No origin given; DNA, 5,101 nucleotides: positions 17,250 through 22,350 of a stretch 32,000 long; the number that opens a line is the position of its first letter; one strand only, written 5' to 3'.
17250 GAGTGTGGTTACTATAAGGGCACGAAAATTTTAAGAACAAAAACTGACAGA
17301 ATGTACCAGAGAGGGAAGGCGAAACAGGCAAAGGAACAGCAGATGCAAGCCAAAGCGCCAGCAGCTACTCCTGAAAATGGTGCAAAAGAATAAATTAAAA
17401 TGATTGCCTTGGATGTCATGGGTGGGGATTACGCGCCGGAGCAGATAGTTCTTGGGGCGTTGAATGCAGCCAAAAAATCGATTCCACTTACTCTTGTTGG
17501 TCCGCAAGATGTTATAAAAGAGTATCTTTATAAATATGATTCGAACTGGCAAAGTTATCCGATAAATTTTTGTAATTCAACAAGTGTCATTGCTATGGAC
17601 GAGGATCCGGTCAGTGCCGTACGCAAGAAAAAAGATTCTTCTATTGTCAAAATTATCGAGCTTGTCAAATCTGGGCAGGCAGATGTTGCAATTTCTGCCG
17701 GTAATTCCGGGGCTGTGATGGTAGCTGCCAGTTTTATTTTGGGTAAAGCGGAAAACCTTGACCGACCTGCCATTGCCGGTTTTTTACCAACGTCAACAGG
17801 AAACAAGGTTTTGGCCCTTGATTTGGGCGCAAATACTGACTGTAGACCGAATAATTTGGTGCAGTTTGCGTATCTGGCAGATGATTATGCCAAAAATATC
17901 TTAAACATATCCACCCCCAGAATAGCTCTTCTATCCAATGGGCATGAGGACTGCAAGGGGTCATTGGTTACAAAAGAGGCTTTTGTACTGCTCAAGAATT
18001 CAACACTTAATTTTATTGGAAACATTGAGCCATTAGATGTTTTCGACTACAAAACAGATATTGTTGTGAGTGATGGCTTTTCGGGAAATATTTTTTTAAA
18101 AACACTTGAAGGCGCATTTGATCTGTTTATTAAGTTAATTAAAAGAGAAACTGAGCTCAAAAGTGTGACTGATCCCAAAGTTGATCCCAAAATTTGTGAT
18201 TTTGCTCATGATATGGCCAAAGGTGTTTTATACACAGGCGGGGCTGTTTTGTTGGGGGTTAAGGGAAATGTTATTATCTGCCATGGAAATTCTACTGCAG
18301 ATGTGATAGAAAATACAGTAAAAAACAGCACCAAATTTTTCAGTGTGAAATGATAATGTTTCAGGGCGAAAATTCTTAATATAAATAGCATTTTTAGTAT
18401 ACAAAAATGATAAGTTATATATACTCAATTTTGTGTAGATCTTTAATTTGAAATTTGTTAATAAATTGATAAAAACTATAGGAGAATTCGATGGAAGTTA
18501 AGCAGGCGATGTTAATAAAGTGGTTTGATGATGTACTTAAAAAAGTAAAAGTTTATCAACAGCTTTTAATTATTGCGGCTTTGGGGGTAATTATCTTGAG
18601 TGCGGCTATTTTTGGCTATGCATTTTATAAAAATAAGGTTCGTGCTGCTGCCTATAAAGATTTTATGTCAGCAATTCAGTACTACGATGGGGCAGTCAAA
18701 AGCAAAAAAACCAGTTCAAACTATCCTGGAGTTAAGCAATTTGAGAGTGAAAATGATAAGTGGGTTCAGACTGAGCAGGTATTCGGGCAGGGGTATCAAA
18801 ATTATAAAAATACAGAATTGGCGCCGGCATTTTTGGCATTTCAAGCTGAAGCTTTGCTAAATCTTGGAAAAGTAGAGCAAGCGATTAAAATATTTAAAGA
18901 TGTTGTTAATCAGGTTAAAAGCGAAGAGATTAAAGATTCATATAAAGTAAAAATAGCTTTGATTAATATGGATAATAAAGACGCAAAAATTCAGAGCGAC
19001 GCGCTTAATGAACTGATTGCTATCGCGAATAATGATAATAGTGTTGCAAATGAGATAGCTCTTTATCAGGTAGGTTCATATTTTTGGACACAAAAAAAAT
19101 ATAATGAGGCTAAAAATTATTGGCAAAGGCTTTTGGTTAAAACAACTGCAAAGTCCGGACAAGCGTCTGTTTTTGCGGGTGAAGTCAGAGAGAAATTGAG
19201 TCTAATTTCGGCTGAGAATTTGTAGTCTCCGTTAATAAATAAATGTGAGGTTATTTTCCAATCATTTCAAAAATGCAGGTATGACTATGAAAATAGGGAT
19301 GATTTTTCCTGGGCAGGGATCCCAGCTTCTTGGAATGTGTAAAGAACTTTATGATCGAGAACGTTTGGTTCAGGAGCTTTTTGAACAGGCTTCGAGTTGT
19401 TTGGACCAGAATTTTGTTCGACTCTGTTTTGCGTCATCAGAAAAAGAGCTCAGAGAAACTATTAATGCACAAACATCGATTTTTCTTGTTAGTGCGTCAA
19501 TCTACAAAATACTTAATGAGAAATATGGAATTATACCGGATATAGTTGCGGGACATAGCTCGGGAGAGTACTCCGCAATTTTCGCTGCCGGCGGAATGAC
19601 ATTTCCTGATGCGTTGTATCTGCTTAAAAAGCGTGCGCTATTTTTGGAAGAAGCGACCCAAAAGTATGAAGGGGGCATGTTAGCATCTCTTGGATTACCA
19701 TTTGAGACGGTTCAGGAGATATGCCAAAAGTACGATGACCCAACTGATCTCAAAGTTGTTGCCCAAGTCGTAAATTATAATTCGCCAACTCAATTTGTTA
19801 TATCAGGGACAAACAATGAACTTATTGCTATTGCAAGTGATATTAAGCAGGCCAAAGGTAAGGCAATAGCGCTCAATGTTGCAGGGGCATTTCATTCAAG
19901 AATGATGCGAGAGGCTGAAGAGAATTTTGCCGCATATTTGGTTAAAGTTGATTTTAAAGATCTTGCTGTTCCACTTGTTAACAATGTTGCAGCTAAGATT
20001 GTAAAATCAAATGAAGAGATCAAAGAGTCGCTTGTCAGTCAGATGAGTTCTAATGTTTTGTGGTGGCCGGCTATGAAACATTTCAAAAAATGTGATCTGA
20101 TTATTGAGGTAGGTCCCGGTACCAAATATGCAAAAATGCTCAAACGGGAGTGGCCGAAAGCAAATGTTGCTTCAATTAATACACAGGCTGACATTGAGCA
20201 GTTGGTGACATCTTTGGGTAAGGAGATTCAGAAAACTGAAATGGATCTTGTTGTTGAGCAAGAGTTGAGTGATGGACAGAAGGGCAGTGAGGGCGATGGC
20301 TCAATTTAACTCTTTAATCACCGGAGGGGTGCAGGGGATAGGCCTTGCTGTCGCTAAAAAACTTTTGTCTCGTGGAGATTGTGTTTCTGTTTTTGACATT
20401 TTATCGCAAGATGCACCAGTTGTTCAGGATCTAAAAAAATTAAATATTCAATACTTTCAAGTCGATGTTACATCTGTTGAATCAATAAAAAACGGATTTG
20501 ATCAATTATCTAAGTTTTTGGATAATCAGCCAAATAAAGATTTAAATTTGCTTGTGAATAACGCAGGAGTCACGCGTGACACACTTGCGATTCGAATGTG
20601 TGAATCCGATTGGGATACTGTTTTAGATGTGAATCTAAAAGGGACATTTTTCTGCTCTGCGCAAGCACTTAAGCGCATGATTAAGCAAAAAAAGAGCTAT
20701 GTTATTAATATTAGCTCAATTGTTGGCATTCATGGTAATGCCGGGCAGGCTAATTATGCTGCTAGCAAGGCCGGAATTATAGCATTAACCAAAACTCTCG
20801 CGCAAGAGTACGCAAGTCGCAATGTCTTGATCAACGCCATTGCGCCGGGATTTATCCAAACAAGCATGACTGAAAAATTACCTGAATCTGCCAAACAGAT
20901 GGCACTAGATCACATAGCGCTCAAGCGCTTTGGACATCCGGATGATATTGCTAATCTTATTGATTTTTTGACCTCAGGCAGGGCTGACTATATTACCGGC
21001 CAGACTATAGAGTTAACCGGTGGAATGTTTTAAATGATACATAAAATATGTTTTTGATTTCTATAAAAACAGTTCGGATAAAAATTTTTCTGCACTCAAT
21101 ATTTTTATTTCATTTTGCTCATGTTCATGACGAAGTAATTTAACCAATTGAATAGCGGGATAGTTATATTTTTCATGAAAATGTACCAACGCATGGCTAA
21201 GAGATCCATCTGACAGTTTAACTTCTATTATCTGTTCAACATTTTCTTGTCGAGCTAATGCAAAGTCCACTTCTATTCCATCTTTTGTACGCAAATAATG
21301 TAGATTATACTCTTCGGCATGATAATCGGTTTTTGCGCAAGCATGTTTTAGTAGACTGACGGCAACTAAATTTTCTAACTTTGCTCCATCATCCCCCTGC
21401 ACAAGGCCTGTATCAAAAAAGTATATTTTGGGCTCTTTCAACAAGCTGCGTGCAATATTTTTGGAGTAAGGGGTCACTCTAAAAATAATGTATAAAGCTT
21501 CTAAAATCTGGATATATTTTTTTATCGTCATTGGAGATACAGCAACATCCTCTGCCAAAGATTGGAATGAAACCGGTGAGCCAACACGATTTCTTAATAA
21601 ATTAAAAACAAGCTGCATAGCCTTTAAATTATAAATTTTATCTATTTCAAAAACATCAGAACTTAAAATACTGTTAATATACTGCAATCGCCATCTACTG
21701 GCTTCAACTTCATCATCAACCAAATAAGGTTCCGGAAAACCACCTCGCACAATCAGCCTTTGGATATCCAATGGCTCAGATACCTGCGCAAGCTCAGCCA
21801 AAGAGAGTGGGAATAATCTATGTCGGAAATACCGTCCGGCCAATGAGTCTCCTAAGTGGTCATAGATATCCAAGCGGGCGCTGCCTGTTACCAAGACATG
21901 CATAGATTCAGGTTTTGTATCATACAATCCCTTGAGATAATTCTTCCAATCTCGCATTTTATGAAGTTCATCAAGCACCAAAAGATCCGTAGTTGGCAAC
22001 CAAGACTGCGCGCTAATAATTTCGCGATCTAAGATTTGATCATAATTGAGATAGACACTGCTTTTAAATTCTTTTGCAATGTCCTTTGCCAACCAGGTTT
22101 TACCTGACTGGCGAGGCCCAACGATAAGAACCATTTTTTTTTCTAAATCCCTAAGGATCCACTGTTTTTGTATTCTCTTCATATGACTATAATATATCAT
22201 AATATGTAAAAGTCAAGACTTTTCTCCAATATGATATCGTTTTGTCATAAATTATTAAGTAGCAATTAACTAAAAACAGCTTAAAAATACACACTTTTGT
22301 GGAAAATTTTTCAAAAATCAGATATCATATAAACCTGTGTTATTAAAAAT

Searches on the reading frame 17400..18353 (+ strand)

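Call 19: search_protein_families(library=pfam, proteins=[window:17400-18353:+], max_evalue=0.001)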
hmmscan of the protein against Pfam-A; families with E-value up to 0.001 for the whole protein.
window:17400-18353:+ (317 aa): 1 family
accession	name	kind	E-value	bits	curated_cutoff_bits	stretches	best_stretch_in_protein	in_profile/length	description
PF02504.20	FA_synthesis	-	1.1e-86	291.3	29.1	1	2-312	3-315/324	Fatty acid synthesis protein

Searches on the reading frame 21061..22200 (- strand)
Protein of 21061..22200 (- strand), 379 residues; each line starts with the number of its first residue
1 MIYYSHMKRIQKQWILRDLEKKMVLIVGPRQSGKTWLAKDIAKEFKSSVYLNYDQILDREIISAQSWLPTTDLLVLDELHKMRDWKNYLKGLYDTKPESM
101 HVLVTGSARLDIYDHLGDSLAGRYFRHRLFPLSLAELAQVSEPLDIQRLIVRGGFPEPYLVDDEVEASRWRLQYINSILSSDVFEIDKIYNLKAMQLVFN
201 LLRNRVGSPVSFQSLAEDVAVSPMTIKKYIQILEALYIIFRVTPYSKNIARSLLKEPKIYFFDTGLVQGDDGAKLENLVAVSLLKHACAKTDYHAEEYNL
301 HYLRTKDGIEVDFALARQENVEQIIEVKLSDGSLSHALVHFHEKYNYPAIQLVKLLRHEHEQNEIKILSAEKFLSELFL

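Call 19: search_protein_families(library=pfam, proteins=[window:21061-22200:-], max_evalue=0.001)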
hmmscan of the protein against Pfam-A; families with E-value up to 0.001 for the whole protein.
window:21061-22200:- (379 aa): 5 families
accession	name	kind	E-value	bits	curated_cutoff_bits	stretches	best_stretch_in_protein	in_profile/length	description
PF13635.12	DUF4143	-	5.8e-29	101.3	28.1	1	181-330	2-160/160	Domain of unknown function (DUF4143)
PF13173.12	AAA_14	-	5.7e-27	94.7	27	1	21-137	2-128/129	AAA domain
PF08279.18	HTH_11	-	1.8e-05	25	25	1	208-237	14-43/55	HTH domain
PF05496.18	RuvB_N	-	0.00013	22.2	27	1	19-84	31-98/159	Holliday junction DNA helicase RuvB P-loop domain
PF13401.12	AAA_22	-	0.00017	22.3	27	0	20-50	4-37/130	AAA domain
